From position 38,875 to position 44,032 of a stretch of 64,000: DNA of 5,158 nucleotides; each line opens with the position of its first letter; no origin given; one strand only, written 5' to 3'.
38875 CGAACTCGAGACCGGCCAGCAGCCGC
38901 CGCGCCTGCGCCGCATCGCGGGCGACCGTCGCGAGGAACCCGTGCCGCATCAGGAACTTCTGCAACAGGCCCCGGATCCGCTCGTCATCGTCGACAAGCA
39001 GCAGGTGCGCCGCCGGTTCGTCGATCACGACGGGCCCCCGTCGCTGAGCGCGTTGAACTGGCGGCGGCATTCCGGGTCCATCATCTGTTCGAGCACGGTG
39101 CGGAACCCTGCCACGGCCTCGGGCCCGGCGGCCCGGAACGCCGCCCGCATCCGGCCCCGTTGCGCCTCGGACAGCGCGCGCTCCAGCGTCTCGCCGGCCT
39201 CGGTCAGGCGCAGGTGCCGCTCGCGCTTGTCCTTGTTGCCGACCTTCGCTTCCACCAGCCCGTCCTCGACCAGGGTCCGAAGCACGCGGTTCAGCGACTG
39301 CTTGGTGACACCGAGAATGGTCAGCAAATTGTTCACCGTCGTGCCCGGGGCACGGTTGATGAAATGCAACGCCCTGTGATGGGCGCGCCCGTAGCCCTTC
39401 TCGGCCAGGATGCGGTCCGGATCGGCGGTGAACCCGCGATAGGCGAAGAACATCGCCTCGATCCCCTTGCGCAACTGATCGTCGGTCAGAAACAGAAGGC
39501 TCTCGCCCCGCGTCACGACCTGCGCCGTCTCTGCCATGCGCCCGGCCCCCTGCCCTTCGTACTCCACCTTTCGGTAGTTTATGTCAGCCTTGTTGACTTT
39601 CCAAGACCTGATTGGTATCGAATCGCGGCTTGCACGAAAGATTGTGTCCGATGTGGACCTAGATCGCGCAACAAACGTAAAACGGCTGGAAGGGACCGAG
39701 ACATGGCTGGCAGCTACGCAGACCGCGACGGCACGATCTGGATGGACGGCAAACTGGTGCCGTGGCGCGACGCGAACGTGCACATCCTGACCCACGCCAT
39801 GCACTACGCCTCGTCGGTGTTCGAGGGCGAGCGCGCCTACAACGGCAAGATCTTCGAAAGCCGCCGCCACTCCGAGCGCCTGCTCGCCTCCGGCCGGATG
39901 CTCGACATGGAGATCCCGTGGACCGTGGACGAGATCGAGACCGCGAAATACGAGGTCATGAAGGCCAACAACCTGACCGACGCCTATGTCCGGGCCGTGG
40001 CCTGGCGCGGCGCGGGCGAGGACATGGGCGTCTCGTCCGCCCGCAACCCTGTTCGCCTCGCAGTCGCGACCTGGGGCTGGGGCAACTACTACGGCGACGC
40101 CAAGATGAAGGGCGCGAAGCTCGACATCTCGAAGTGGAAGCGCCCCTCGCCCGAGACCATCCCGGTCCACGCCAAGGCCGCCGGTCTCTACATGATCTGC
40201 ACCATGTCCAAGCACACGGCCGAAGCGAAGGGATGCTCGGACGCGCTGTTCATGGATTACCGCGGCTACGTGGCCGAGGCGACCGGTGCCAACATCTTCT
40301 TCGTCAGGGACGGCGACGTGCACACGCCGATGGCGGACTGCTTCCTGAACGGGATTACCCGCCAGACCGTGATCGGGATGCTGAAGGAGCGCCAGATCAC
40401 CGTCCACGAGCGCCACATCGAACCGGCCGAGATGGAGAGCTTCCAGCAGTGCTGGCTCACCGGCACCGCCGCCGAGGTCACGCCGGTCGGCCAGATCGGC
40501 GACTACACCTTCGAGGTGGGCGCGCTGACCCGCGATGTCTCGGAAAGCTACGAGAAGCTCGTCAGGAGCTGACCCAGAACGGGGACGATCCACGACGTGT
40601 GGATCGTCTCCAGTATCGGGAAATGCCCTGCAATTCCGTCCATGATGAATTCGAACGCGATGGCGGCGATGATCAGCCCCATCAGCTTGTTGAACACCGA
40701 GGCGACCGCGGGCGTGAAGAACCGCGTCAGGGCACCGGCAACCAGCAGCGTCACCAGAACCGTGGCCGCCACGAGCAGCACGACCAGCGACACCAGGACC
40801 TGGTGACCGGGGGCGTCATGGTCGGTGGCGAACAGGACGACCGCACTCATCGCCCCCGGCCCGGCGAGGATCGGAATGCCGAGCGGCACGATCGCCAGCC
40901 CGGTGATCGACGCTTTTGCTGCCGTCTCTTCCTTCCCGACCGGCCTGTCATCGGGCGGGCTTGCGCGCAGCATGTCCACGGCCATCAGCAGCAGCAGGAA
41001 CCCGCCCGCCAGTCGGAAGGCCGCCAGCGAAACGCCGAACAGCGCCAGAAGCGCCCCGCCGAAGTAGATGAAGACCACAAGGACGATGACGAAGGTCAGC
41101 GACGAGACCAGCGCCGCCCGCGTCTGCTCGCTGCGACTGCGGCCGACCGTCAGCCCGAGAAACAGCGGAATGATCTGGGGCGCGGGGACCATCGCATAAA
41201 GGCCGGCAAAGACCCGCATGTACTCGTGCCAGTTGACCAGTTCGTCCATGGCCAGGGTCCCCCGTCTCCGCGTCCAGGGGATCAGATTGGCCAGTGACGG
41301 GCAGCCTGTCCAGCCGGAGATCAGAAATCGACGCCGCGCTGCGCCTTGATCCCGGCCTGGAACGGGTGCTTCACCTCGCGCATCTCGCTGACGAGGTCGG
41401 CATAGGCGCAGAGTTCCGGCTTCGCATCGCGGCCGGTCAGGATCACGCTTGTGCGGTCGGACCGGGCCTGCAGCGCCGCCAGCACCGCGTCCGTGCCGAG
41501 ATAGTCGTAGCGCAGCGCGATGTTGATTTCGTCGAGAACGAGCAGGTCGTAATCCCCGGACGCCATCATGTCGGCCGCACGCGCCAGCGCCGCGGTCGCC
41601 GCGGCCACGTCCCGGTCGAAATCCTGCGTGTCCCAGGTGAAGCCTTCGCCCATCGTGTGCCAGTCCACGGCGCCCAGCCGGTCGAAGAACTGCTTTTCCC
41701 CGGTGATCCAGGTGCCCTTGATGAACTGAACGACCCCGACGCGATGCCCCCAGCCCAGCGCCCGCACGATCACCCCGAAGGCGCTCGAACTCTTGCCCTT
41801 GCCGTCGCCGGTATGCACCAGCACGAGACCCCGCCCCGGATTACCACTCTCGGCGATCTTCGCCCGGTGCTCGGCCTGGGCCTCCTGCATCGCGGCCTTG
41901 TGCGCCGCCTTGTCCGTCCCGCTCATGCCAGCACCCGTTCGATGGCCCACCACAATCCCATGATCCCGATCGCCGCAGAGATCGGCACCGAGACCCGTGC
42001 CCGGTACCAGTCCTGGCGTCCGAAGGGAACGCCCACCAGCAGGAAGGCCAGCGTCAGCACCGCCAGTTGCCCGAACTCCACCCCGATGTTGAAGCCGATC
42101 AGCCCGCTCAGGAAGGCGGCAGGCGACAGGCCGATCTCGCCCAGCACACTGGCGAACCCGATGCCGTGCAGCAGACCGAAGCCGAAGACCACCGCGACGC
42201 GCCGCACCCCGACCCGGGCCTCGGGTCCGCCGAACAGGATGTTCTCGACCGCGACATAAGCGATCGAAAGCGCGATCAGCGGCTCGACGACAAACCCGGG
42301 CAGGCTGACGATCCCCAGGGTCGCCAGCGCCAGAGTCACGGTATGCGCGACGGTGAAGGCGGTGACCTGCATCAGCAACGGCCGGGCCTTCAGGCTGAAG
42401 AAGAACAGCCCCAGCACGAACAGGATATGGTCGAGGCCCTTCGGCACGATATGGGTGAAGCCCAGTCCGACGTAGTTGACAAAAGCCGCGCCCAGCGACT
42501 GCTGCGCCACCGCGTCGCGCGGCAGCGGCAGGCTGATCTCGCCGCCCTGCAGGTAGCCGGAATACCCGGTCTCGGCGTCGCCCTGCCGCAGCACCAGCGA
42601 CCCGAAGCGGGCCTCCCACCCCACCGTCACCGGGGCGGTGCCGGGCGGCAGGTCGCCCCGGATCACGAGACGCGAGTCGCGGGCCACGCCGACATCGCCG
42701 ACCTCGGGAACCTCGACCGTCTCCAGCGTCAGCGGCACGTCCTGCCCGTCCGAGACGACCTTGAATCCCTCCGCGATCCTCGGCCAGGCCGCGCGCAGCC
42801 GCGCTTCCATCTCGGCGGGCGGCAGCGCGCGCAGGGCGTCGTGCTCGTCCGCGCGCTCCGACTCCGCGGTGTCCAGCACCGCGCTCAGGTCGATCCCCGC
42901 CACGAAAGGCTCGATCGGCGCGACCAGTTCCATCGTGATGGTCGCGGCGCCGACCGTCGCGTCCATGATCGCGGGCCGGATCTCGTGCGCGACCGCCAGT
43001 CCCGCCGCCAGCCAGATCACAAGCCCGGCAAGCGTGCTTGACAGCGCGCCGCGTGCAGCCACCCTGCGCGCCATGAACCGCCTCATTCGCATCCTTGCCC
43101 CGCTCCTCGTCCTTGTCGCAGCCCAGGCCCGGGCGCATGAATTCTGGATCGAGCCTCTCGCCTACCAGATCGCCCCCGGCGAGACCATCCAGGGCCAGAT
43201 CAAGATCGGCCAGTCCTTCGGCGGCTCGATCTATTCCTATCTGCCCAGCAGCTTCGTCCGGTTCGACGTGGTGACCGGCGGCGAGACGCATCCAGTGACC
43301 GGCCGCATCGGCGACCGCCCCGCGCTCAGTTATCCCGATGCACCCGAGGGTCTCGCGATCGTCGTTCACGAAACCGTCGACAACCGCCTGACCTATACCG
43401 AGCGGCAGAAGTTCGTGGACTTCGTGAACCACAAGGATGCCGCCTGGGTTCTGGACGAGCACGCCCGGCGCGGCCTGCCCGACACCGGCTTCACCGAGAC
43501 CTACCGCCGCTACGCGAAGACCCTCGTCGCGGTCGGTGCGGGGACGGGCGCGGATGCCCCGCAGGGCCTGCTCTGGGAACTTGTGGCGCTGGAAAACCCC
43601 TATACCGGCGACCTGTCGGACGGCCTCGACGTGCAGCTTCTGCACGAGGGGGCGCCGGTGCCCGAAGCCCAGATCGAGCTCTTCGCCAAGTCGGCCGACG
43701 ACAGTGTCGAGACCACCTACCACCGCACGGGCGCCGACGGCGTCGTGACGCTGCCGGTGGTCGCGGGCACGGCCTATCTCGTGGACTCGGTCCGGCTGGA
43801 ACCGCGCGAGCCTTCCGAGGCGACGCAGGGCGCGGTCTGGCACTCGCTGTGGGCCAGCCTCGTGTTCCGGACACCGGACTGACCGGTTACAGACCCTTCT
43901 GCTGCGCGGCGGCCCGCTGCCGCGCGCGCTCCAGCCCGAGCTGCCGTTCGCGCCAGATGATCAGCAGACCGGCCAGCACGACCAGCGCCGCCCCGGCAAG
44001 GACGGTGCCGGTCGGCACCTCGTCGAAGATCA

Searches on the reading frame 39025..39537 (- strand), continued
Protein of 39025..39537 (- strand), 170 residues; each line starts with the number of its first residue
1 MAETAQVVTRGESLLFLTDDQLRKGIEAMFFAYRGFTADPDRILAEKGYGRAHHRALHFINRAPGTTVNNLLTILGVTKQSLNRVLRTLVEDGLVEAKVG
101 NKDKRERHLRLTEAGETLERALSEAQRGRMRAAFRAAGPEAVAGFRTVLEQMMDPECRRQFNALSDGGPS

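Call 65: find_encoding_contigs(protein=P0405, flank=10000, max_places=1)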
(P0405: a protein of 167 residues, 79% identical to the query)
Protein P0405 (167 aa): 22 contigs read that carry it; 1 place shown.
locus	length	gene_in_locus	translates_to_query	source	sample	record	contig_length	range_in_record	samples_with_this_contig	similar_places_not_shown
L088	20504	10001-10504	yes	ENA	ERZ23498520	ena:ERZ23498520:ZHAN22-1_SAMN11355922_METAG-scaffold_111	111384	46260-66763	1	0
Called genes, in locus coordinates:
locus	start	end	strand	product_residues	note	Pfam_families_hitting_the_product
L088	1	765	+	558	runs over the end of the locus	PF02538:Hydantoinase_B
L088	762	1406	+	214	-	PF02798:GST_N, PF13417:GST_N_3 (weak), PF13409:GST_N_2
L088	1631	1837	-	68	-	-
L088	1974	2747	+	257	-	PF00106:adh_short, PF08659:KR, PF13561:adh_short_C2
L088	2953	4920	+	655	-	PF05378:Hydant_A_N, PF01968:Hydantoinase_A, PF19278:Hydant_A_C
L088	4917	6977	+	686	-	PF02538:Hydantoinase_B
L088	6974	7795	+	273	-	PF02826:2-Hacid_dh_C (weak), PF03446:NAD_binding_2, PF14833:NAD_binding_11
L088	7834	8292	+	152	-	PF15891:Nuc_deoxyri_tr2 (faint), PF11071:Nuc_deoxyri_tr3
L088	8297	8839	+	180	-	PF07883:Cupin_2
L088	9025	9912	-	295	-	PF01063:Aminotran_4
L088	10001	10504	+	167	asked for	PF01047:MarR, PF12802:MarR_2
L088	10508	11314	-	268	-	PF08543:Phos_pyr_kin, PF00294:PfkB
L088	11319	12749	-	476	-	PF02878:PGM_PMM_I, PF02879:PGM_PMM_II, PF02880:PGM_PMM_III, PF00408:PGM_PMM_IV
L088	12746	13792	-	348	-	PF00809:Pterin_bind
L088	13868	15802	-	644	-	PF06480:FtsH_ext, PF06068:TIP49 (weak), PF00004:AAA, PF07728:AAA_5 (weak), PF17862:AAA_lid_3, PF01434:Peptidase_M41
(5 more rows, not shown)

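Call 66: find_encoding_contigs(protein=P0458, flank=10000, max_places=1)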
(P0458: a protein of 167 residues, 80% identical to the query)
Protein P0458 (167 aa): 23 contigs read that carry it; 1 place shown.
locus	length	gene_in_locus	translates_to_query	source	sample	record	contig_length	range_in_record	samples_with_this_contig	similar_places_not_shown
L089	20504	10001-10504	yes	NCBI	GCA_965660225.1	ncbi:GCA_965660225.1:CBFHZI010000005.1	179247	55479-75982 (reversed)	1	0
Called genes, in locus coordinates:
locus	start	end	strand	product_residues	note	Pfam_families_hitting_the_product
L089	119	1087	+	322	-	PF01699:Na_Ca_ex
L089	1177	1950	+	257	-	PF00106:adh_short, PF08659:KR, PF13561:adh_short_C2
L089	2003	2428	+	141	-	PF02152:FolB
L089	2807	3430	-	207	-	PF01609:DDE_Tnp_1, PF13359:DDE_Tnp_4 (weak), PF13612:DDE_Tnp_1_3 (weak)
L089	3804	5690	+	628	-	PF01541:GIY-YIG, PF27096:UvrC_M, PF02151:UVR, PF22920:UvrC_RNaseH, PF08459:UvrC_RNaseH_dom, PF12826:HHH_2 (weak), PF14520:HHH_5 (weak)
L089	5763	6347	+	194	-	PF01066:CDP-OH_P_transf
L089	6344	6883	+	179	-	PF03205:MobB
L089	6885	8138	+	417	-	PF03453:MoeA_N, PF00994:MoCF_biosynth, PF03454:MoeA_C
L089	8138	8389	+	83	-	PF02597:ThiS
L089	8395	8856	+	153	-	PF02391:MoaE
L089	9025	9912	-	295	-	PF01063:Aminotran_4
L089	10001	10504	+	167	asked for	PF01047:MarR (weak), PF12802:MarR_2, PF13463:HTH_27 (weak)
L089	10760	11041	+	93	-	PF00639:Rotamase, PF13145:Rotamase_2, PF13616:Rotamase_3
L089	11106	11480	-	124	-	PF02567:PhzC-PhzF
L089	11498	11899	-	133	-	PF02567:PhzC-PhzF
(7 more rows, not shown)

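Call 68: find_encoding_contigs(protein=P0035, flank=10000, max_places=1)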
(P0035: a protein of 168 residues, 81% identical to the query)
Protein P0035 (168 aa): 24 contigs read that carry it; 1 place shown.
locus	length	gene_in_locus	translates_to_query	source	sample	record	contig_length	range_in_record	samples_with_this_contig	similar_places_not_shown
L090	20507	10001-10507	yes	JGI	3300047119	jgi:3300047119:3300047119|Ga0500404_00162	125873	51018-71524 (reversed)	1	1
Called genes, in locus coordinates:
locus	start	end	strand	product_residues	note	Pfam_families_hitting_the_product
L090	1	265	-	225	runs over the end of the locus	-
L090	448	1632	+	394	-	PF21016:RlmN_N, PF04055:Radical_SAM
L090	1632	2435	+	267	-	PF01734:Patatin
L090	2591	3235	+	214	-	PF00912:Transgly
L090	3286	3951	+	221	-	PF02798:GST_N, PF13417:GST_N_3, PF13409:GST_N_2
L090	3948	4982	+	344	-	PF08331:QueG_DUF1730, PF13484:Fer4_16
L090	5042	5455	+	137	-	-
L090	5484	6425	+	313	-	PF00892:EamA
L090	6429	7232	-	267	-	PF10670:DUF4198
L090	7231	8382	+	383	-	PF13795:HupE_UreJ_2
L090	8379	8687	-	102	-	-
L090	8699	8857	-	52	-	-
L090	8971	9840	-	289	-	PF01063:Aminotran_4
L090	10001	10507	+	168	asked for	PF22194:WHD_F93 (faint), PF12802:MarR_2, PF01047:MarR (weak)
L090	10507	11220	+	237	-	PF00072:Response_reg, PF00486:Trans_reg_C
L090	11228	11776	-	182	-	-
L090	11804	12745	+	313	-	PF00850:Hist_deacetyl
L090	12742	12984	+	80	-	PF02609:Exonuc_VII_S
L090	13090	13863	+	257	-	PF00348:polyprenyl_synt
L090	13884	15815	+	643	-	PF13292:DXP_synthase_N, PF00456:Transketolase_N (faint), PF02779:Transket_pyr, PF02780:Transketolase_C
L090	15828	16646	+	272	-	-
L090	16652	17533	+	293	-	-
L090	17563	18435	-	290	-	PF01370:Epimerase (faint)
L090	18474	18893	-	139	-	PF00903:Glyoxalase, PF18029:Glyoxalase_6 (faint)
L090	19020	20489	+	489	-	PF10423:AMNp_N, PF01048:PNP_UDP_1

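Call 73: search_solved_structures(query=window:39025-39537:-, max_evalue=0.001)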
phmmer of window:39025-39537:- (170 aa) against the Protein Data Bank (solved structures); distinct sequences matched with E-value up to 0.001: 13.
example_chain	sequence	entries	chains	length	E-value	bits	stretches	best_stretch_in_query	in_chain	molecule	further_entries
7kym_A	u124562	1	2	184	2.8e-07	33.8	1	18-152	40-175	MarR family transcriptional regulator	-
3boq_A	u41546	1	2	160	9.4e-06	28.9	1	42-153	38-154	Transcriptional regulator, MarR family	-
3cjn_A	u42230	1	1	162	1.7e-05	28.1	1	42-153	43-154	Transcriptional regulator, MarR family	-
3bj6_A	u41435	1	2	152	3e-05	27.2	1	19-129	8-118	Transcriptional regulator, MarR family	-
3g3z_A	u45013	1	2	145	8.3e-05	25.8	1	76-138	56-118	Transcriptional regulator, MarR family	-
3nrv_A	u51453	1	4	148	0.00011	25.4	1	47-125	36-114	Putative transcriptional regulator (MarR/EmrR family)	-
8xt8_A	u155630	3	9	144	0.00015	25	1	42-151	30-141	MarR family transcriptional regulator | MarR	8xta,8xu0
8xt8_B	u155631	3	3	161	0.00019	24.7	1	42-151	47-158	MarR family transcriptional regulator | MarR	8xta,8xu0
3nqo_A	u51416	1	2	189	0.00031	24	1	64-123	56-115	MarR-family transcriptional regulator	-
3bpv_A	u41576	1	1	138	0.0006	23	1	55-125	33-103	Transcriptional regulator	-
3bpx_A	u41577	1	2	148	0.00063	22.9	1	54-126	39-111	Transcriptional regulator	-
3q5f_A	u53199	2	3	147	0.00068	22.8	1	51-125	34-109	Transcriptional regulator slyA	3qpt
3deu_A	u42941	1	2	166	0.00074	22.7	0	51-125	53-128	Transcriptional regulator slyA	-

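Call 74: search_protein_families(library=pfam, proteins=[window:39025-39537:-], max_evalue=0.001)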
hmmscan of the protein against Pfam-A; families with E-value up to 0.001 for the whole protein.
window:39025-39537:- (170 aa): 8 families
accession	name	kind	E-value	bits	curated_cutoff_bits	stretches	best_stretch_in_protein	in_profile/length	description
PF12802.13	MarR_2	-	4.7e-13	49.5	27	1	48-105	2-60/61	MarR family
PF13463.12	HTH_27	-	1.3e-07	32.3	22.2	1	55-115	7-68/68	Winged helix DNA-binding domain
PF01047.28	MarR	-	2.7e-06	27.6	24.6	1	53-106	5-58/59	MarR family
PF01638.23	HxlR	-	4.5e-05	23.7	20.8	1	73-124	26-78/91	HxlR-like helix-turn-helix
PF00392.27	GntR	-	0.00029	20.9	27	1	67-100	26-59/64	Bacterial regulatory proteins, gntR family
PF13412.12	HTH_24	-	0.00042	20.3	21.9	1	55-96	7-48/48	Winged helix-turn-helix DNA-binding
PF12840.13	HTH_20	-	0.00063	20.1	27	0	57-96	13-49/51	Helix-turn-helix domain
PF13545.12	HTH_Crp_2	-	0.00074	19.9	27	0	74-98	31-54/70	Crp-like helix-turn-helix domain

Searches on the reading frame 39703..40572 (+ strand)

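Call 10: search_protein_families(library=ncbifam, proteins=[window:39705-40572:+])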
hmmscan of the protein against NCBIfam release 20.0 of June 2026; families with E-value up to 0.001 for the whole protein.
window:39705-40572:+ (289 aa): 0 families

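Call 40: search_protein_families(library=pfam, proteins=[window:39703-40572:+], max_evalue=0.00001)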
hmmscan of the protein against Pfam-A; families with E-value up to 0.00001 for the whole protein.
window:39703-40572:+ (289 aa): 1 family
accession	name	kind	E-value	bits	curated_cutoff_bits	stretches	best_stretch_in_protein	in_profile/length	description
PF01063.24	Aminotran_4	-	3e-45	155.2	28.5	1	39-265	2-223/223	Amino-transferase class IV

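Call 61: search_protein_families(library=ncbifam, proteins=[window:39703-40572:+], max_evalue=1e-10)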
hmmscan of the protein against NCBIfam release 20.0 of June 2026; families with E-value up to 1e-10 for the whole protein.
window:39703-40572:+ (289 aa): 16 families
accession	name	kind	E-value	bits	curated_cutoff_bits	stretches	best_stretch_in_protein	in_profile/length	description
NF005726.0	PRK07544.1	equivalog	7.9e-154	511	396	1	4-289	5-290/295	branched-chain amino acid aminotransferase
NF005146.0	PRK06606.1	equivalog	1.1e-89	300.4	279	1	6-288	3-293/307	branched-chain amino acid transaminase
TIGR01122.1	ilvE_I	equivalog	1.9e-82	276.8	245.55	1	13-288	1-285/298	branched-chain-amino-acid transaminase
NF006185.0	PRK08320.1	subfamily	4.9e-57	193.3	363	1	11-287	4-283/292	branched-chain amino acid aminotransferase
NF009896.0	PRK13356.1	equivalog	4.9e-50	170.3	262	1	11-284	9-280/287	branched-chain amino acid aminotransferase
NF009126.0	PRK12479.1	equivalog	1.4e-40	139.3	518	1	11-288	5-285/299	branched-chain-amino-acid transaminase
NF005209.0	PRK06680.1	subfamily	1.6e-34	119.1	320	1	11-287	4-281/286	D-amino-acid transaminase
NF009897.0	PRK13357.1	equivalog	1.2e-32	113.1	307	1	9-286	40-335/358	branched-chain amino acid aminotransferase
NF005800.0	PRK07650.1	equivalog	3.5e-30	105.3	308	1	12-286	3-275/290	aminodeoxychorismate lyase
TIGR01121.1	D_amino_aminoT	equivalog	1.9e-28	99.4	277.45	1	167-285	152-273/276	D-amino-acid transaminase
TIGR01123.1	ilvE_II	equivalog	3.8e-28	98.4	250.05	1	13-274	1-279/313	branched-chain-amino-acid transaminase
TIGR03461.1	pabC_Proteo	equivalog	1.6e-24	86.5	176.85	1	24-280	8-260/262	aminodeoxychorismate lyase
NF004761.0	PRK06092.1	equivalog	5.5e-23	81.5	260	1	13-284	3-266/268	aminodeoxychorismate lyase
NF009066.0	PRK12400.1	equivalog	1.2e-16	61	538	1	168-285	160-280/290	D-amino-acid transaminase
NF005888.0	PRK07849.1-3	equivalog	3.4e-16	59.1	273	1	169-265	171-269/298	aminodeoxychorismate lyase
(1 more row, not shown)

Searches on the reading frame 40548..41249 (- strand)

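Call 10: search_protein_families(library=ncbifam, proteins=[window:40548-41249:-])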
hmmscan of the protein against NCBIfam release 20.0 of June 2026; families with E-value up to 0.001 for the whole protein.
window:40548-41249:- (233 aa): 4 families
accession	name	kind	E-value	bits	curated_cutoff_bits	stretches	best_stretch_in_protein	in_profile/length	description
NF008320.0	PRK11111.1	equivalog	1.4e-41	142.2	216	1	4-213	5-213/215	YchE family NAAT transporter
TIGR00427.1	TIGR00427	subfamily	1.2e-39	136.2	99.2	1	10-206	7-201/201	NAAT family transporter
NF008228.0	PRK10995.1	equivalog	2.2e-27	95.7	162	1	17-207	15-214/223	MarC family NAAT transporter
NF008010.0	PRK10739.1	equivalog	7.7e-15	55.4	215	1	28-208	22-193/197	YhgN family NAAT transporter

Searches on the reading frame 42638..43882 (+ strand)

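Call 40: search_protein_families(library=pfam, proteins=[window:42638-43882:+], max_evalue=0.00001)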
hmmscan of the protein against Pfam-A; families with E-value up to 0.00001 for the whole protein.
window:42638-43882:+ (414 aa): 1 family
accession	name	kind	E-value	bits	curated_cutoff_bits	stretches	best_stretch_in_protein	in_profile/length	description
PF10670.15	DUF4198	-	1.8e-26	94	34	1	164-383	1-204/209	Domain of unknown function (DUF4198)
